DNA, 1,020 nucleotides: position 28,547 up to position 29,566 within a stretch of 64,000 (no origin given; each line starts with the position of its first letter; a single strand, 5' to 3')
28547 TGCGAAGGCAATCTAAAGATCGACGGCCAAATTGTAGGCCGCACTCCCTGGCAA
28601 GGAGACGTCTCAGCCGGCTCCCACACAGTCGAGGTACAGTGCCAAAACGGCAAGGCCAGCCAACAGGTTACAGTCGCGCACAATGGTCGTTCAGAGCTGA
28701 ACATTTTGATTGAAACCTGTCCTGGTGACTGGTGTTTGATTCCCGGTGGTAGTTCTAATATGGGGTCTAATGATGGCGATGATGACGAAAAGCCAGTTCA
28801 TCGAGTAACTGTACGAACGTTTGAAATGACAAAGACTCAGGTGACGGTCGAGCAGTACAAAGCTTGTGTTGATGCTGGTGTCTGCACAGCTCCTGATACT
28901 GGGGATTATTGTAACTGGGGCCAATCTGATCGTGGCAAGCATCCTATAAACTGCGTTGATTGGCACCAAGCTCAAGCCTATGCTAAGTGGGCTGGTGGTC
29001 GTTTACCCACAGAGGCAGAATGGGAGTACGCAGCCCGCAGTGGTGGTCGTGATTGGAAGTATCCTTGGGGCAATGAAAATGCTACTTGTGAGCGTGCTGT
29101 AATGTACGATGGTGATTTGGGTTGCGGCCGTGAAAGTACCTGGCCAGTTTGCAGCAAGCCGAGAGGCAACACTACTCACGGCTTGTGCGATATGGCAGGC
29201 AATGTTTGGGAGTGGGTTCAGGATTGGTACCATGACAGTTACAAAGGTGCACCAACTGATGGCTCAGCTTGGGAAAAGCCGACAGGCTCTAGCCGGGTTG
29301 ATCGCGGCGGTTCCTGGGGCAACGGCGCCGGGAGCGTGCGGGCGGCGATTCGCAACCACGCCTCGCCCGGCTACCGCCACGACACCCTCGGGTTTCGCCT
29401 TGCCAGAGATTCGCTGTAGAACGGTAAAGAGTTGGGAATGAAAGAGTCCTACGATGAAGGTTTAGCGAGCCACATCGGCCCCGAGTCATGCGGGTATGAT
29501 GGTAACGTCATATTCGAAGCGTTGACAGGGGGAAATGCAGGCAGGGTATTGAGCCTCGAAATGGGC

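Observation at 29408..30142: ORF-less group II intron inserted exactly at the 3' end of the putative DGR variable region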

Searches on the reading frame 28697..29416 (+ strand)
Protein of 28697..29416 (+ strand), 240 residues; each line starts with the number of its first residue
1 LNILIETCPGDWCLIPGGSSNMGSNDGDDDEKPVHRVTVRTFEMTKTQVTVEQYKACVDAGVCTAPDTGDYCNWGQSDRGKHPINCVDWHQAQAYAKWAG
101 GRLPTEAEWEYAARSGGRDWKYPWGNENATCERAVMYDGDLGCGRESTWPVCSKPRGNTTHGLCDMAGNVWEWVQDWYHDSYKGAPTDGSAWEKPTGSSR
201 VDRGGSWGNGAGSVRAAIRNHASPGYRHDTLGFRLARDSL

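Call 58: find_homologous_proteins(query=window:28697-29416:+, max_evalue=1e-40)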
Query window:28697-29416:+ (240 aa): 1520 proteins with E <= 1e-40 among 8000 candidates; the best 120 are listed.
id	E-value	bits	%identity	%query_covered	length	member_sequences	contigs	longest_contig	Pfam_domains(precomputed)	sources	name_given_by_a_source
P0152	2.6e-136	472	100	82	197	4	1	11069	PF03781.23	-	-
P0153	3.0e-133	462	90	91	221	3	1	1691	PF03781.23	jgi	-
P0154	6.9e-130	451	83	98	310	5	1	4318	PF03781.23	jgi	jgi:formylglycine-generating enzyme required for sulfatase activity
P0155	2.1e-128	446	81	99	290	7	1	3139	PF03781.23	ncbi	-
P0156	3.0e-128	445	81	99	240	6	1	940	PF03781.23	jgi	jgi:iron(II)-dependent oxidoreductase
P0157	4.8e-125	435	84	95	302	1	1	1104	PF03781.23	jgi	jgi:iron(II)-dependent oxidoreductase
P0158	3.3e-118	412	79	94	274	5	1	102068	PF03781.23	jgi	jgi:formylglycine-generating enzyme required for sulfatase activity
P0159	1.5e-117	410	78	95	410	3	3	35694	PF03781.23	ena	-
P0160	1.6e-117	410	79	95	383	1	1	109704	PF03781.23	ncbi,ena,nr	ncbi:MAG TPA: formylglycine-generating enzyme family protein [Myxococcota bacterium]|nr:formylglycin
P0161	4.8e-117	408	78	95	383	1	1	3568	PF03781.23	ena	-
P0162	4.9e-117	408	79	95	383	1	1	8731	PF03781.23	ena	-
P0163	5.1e-117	408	79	95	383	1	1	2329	PF03781.23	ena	-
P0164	5.5e-117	408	78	95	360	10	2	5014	PF03781.23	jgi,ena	-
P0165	5.6e-117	408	79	95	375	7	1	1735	PF03781.23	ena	-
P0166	2.7e-116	406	78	95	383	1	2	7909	PF03781.23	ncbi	-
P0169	2.2e-115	403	77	95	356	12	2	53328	PF03781.23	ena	-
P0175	4.3e-113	395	74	96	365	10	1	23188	PF03781.23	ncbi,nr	ncbi:formylglycine-generating enzyme family protein, partial [Myxococcota bacterium]|nr:formylglycin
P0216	1.5e-97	344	64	100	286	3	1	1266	PF03781.23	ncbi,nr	ncbi:MAG TPA: formylglycine-generating enzyme family protein, partial [Anaerolineaceae bacterium]|nr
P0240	1.1e-92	329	73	82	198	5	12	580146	PF03781.23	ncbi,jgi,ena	-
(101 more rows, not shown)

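Call 60: find_encoding_contigs(protein=P0240, flank=5000, max_places=3)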
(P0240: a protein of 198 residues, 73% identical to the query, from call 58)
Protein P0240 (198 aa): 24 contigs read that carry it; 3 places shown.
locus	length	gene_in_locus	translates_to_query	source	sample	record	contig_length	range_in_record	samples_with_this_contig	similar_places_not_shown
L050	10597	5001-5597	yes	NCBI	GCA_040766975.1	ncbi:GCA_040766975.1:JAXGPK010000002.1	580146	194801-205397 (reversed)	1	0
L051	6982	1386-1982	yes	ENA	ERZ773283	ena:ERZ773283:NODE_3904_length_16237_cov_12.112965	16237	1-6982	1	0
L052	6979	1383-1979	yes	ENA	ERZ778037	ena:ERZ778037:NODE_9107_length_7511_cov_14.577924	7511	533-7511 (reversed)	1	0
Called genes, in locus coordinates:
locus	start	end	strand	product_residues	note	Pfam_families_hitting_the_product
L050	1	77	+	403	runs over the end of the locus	PF13509:S1_2 (faint), PF23459:S1_RRP5 (faint), PF00575:S1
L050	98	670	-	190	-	PF00565:SNase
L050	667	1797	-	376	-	PF00932:LTD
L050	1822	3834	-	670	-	-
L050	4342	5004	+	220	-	-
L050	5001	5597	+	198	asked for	PF03781:FGE-sulfatase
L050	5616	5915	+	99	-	-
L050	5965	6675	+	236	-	PF01693:Cauli_VI (weak)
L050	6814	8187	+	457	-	PF01546:Peptidase_M20, PF07687:M20_dimer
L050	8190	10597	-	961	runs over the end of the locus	PF00526:Dicty_CTDC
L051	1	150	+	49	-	?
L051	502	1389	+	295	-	-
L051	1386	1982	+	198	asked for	PF03781:FGE-sulfatase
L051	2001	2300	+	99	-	-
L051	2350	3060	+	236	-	PF01693:Cauli_VI (weak)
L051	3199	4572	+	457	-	PF01546:Peptidase_M20, PF07687:M20_dimer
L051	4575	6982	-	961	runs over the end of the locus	PF00526:Dicty_CTDC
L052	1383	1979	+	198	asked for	PF03781:FGE-sulfatase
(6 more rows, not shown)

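Call 61: find_encoding_contigs(protein=P0216, flank=5000, max_places=3)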
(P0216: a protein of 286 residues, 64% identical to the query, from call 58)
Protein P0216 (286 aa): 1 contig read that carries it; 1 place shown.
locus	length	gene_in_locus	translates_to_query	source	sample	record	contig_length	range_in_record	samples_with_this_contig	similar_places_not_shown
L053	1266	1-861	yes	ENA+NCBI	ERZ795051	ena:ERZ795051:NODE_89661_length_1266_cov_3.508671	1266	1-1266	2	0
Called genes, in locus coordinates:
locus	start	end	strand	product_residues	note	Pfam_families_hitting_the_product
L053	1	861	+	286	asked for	PF03781:FGE-sulfatase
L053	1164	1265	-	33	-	?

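Call 62: find_encoding_contigs(protein=P0175, flank=5000, max_places=3)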
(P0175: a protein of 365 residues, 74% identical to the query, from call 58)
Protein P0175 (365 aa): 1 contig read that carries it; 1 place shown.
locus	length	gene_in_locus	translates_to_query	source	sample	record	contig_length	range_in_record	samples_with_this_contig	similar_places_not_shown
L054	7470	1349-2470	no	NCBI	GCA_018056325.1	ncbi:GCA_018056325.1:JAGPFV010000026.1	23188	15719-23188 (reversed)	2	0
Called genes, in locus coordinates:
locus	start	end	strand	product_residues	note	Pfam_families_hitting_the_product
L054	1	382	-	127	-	?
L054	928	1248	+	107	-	-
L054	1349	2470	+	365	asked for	PF03781:FGE-sulfatase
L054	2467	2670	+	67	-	-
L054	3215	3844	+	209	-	PF01693:Cauli_VI (weak)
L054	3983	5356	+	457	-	PF01546:Peptidase_M20, PF07687:M20_dimer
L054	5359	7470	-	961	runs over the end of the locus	PF00526:Dicty_CTDC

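Call 63: find_encoding_contigs(protein=P0169, flank=5000, max_places=3)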
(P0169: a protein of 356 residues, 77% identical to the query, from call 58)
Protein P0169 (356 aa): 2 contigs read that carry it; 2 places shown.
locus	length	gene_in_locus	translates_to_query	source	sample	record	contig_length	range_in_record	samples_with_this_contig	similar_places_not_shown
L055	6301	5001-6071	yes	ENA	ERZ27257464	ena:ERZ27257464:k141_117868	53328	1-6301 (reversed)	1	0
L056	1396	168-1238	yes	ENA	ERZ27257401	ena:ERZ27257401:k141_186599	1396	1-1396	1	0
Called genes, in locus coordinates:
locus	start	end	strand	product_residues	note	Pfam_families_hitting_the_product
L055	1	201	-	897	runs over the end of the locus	-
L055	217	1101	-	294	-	-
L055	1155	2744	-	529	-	PF06980:DUF1302 (weak)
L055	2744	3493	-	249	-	PF17131:TP_0789-like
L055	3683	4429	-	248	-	PF00300:His_Phos_1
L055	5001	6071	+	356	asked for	PF03781:FGE-sulfatase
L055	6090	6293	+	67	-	-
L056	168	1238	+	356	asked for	PF03781:FGE-sulfatase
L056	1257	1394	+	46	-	?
